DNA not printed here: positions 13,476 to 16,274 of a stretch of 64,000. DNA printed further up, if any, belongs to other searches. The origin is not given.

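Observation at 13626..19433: Tandem array of a novel-looking GT-C-like paralog family, one member fused to a GT2 catalytic domain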

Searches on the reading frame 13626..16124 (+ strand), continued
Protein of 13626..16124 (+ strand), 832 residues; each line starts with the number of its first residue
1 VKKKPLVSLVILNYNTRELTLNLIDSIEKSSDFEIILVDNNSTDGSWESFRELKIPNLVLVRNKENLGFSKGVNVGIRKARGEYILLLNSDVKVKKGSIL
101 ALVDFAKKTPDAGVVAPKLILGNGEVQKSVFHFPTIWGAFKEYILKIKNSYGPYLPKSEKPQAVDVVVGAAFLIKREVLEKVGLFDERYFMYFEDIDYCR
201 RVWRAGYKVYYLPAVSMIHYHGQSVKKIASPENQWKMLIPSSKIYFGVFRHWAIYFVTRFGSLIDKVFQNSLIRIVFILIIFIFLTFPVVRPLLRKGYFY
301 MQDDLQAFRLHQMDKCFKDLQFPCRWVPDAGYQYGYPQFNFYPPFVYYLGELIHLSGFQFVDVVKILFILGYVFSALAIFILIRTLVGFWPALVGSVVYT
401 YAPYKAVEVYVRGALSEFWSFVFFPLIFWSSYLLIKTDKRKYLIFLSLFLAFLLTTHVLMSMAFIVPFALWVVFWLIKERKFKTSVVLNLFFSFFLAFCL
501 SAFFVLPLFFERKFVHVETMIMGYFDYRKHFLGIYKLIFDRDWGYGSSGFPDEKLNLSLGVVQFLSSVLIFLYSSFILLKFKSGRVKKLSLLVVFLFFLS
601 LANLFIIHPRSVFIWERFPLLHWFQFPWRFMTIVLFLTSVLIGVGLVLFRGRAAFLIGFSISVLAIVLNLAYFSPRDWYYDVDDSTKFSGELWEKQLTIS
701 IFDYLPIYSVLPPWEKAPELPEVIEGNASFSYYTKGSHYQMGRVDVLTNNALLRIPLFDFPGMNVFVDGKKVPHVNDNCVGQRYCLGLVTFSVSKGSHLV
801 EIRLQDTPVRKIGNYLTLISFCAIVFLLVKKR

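Call 26: fold_search(model_id=the predicted structure, library=pdb)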
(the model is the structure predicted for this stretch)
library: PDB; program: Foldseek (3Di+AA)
matches with E <= 10: 1039; with E <= 0.001: 239
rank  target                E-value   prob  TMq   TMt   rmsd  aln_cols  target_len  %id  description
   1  1xhb_A                6.5e-10  1.00  0.22  0.39   7.0       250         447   21  The Crystal Structure of UDP-GalNAc: polypeptide alpha-N-acetylgalactosaminyltransferase-T1 (released 2004-10-26)
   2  6nqt_E                9.7e-10  1.00  0.25  0.41   4.7       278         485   19  GalNac-T2 soaked with UDP-sugar (released 2020-01-29)
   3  4d0z_C                1.2e-09  1.00  0.22  0.38  10.6       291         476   18  GalNAc-T2 crystal soaked with UDP-5SGalNAc, mEA2 and manganese (Higher resolution dataset) (released 2014-05-28)
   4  6nqt_F                1.4e-09  1.00  0.22  0.37   4.2       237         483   21  GalNac-T2 soaked with UDP-sugar (released 2020-01-29)
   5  6pxu_B                1.4e-09  1.00  0.24  0.37   8.9       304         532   18  Crystal structure of human GalNAc-T12 bound to a diglycosylated peptide, Mn2+, and UDP (released 2019-09-25)
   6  2ffv_A                1.5e-09  1.00  0.23  0.37   4.0       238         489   20  Human ppGalNAcT-2 complexed with manganese and UDP (released 2006-01-31)
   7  6egs_A                1.7e-09  1.00  0.23  0.39   6.8       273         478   19  Crystal structure of the GalNAc-T2 F104S mutant in complex with UDP-GalNAc (released 2018-04-11)
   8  6e7i_A                1.7e-09  1.00  0.25  0.41   4.9       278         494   18  Human ppGalNAcT2 I253A/L310A Mutant with EA2 and UDP (released 2020-01-29)
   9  4d0t_A                1.9e-09  1.00  0.24  0.39   5.4       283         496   18  GalNAc-T2 crystal soaked with UDP-GalNAc, EA2 peptide and manganese (released 2014-05-28)
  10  6pxu_A                1.9e-09  1.00  0.24  0.37   9.0       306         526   19  Crystal structure of human GalNAc-T12 bound to a diglycosylated peptide, Mn2+, and UDP (released 2019-09-25)
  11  6nqt_A                2.1e-09  1.00  0.22  0.36   5.9       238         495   21  GalNac-T2 soaked with UDP-sugar (released 2020-01-29)
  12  8ujg_A                2.1e-09  1.00  0.24  0.36   5.6       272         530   19  X-ray crystal structure of Toxoplasma gondii GalNAc-T3 in complex with UDP-GalNAc, Mn2+, and the mono-glycopeptide Srs (released 2024-05-15)
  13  6s24_A                2.2e-09  1.00  0.24  0.36   4.7       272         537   23  Crystal structure of the TgGalNAc-T3 in complex with UDP, manganese and the peptide 3 (released 2019-12-25)
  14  4d0t_B                2.5e-09  1.00  0.25  0.40   4.6       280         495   18  GalNAc-T2 crystal soaked with UDP-GalNAc, EA2 peptide and manganese (released 2014-05-28)
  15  6e4r_A                2.6e-09  1.00  0.24  0.38   6.0       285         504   16  Crystal Structure of the Drosophila Melanogaster Polypeptide N-Acetylgalactosaminyl Transferase PGANT9B (released 2018-09-12)
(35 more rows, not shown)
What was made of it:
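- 13626..14435 (+): Cytoplasmic GT2 (GT-A fold) domain of the 832-aa fusion protein, aa 1-270, including two amphipathic helices (aa 231-269). It is of the WbbL/rhamnosyltransferase-like class. The Foldseek top 50 hits are all ppGalNAc-T or RmlT (call 26).
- On GT2 (PF00535, GT-A fold): GT-A structural hits have E around 1e-9 (call 26).
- Its best structural matches are ppGalNAc-T and RmlT (call 26).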

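Call 30: find_encoding_contigs(protein=P0122, flank=10000, max_places=2)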
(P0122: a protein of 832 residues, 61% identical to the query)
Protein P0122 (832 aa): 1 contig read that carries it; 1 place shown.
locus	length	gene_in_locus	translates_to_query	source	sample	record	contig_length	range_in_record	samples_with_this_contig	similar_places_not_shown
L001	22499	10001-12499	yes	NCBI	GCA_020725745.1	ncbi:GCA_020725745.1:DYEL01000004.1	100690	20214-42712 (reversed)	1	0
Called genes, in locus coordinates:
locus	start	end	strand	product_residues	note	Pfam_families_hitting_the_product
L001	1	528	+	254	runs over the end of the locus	PF00535:Glycos_transf_2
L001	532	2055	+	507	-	PF02366:PMT, PF13231:PMT_2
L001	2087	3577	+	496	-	PF01943:Polysacc_synt, PF13440:Polysacc_synt_3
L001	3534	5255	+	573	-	-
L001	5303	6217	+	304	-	PF00535:Glycos_transf_2, PF10111:Glyco_tranf_2_2 (weak)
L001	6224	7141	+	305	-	PF00535:Glycos_transf_2, PF13641:Glyco_tranf_2_3, PF13632:Glyco_trans_2_3 (faint)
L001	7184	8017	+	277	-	PF00535:Glycos_transf_2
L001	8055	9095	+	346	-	PF00534:Glycos_transf_1, PF13692:Glyco_trans_1_4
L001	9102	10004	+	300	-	PF00535:Glycos_transf_2, PF13641:Glyco_tranf_2_3, PF13632:Glyco_trans_2_3 (weak)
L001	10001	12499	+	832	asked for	PF00535:Glycos_transf_2, PF13641:Glyco_tranf_2_3, PF13632:Glyco_trans_2_3 (weak), PF10131:PTPS_related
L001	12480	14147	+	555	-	PF10131:PTPS_related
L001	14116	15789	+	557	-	PF10131:PTPS_related (weak)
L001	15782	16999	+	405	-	-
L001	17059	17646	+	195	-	-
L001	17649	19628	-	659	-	-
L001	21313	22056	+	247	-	PF00535:Glycos_transf_2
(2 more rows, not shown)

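Call 31: find_encoding_contigs(protein=P0188, flank=10000, max_places=2)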
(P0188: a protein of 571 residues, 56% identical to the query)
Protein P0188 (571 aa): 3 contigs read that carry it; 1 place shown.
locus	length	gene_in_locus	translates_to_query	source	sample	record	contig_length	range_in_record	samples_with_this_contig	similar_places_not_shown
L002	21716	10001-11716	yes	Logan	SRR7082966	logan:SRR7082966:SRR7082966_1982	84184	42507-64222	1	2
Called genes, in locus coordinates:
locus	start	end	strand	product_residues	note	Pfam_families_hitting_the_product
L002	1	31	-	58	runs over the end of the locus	-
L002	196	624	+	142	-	PF00293:NUDIX, PF14815:NUDIX_4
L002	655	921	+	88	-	-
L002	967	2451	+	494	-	PF01943:Polysacc_synt, PF13440:Polysacc_synt_3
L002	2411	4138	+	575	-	-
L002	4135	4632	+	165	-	PF13207:AAA_17 (faint), PF13238:AAA_18, PF13671:AAA_33 (weak), PF01202:SKI (weak)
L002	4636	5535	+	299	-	PF00535:Glycos_transf_2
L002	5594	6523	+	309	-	PF00535:Glycos_transf_2, PF13641:Glyco_tranf_2_3, PF13632:Glyco_trans_2_3 (faint)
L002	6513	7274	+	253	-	PF00535:Glycos_transf_2, PF10111:Glyco_tranf_2_2 (weak)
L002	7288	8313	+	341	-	PF13439:Glyco_transf_4 (faint), PF00534:Glycos_transf_1, PF13692:Glyco_trans_1_4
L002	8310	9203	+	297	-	PF00535:Glycos_transf_2, PF10111:Glyco_tranf_2_2, PF13641:Glyco_tranf_2_3, PF13632:Glyco_trans_2_3 (weak)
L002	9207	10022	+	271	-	PF00535:Glycos_transf_2, PF10111:Glyco_tranf_2_2 (faint), PF13641:Glyco_tranf_2_3, PF13712:Glyco_tranf_2_5 (weak)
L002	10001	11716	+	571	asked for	PF10131:PTPS_related (weak), PF13231:PMT_2 (weak)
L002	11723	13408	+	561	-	PF10131:PTPS_related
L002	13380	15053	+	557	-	PF13231:PMT_2 (weak)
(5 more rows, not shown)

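Call 55: find_related_loci(query=A2, collection=genome_contigs, flank=10000)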
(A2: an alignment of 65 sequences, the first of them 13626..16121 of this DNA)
Query A2 (832 aa) in genome_contigs; peptide patterns used: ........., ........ (x = any residue, [..] = any of these).
136 stretches matched a pattern; 105 encode a relative of the query (tblastn E <= 1e-3); the best 80 are kept; 80 distinct loci.
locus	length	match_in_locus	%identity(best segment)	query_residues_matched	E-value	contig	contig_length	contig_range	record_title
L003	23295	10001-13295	52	1-824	0e+0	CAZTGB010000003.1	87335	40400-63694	MAG TPA_asm: uncultured Gammaproteobacteria bacterium isolate SRP090828_co3_120 genome assembly, contig: NODE_14_length_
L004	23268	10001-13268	53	7-817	0e+0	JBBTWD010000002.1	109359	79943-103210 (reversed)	MAG: Patescibacteria group bacterium isolate H43-bin018_1 H43_bin018_1_000000000002, whole genome shotgun sequence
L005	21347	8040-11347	51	4-832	0e+0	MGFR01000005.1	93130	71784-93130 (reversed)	MAG: Candidatus Woesebacteria bacterium RBG_13_46_13 RBG_13_scaffold_25, whole genome shotgun sequence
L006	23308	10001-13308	50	7-832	0e+0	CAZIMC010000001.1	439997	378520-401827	MAG TPA_asm: uncultured Gammaproteobacteria bacterium isolate SRP170004_co1_20 genome assembly, contig: NODE_13_length_4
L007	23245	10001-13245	48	7-814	0e+0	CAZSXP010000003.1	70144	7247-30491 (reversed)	MAG TPA_asm: uncultured Gammaproteobacteria bacterium isolate SRP062349_co2_93 genome assembly, contig: NODE_246_length_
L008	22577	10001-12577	43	7-832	0e+0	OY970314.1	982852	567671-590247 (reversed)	MAG: Candidatus Woesebacteria bacterium isolate MFD01299.bin.c.5 genome assembly, chromosome: 1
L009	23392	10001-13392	56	7-832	0e+0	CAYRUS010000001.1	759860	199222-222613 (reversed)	MAG TPA_asm: uncultured Gammaproteobacteria bacterium isolate SRP144015_co1_9 genome assembly, contig: NODE_2_length_759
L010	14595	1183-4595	51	258-831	0e+0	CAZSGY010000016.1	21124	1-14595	MAG TPA_asm: uncultured Gammaproteobacteria bacterium isolate binchicken_co169_197 genome assembly, contig: k99_205088,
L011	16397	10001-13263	53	268-832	0e+0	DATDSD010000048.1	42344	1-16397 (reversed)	MAG TPA_asm: Patescibacteria group bacterium isolate SMAG_U7994 k141_230567, whole genome shotgun sequence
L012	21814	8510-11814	54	277-829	0e+0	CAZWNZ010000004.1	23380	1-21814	MAG TPA_asm: uncultured Gammaproteobacteria bacterium isolate SRP192927_co3_839 genome assembly, contig: NODE_4426_lengt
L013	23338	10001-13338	52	266-832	0e+0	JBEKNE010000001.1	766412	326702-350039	MAG: Candidatus Microgenomates bacterium isolate SPRUCE 40 SPRUCE_40_1, whole genome shotgun sequence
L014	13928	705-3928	54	276-828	0e+0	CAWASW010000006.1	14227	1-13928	MAG: Candidatus Woesebacteria bacterium isolate MFD02832.bin.1.153 genome assembly, contig: contig_14428, whole genome s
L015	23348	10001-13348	54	7-830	0e+0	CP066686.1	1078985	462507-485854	MAG: Candidatus Woesebacteria bacterium isolate NC_groundwater_442_Ag_B-0.1um_40_41 chromosome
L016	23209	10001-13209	54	242-832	0e+0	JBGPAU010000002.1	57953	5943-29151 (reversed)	MAG: Patescibacteria group bacterium isolate OBJ_0618_130150_121 k141_1210473_length_57953_cov_13.0000, whole genome sho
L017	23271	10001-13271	53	273-832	0e+0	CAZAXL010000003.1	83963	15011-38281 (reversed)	MAG TPA_asm: uncultured Gammaproteobacteria bacterium isolate SRP062349_co2_103 genome assembly, contig: NODE_179_length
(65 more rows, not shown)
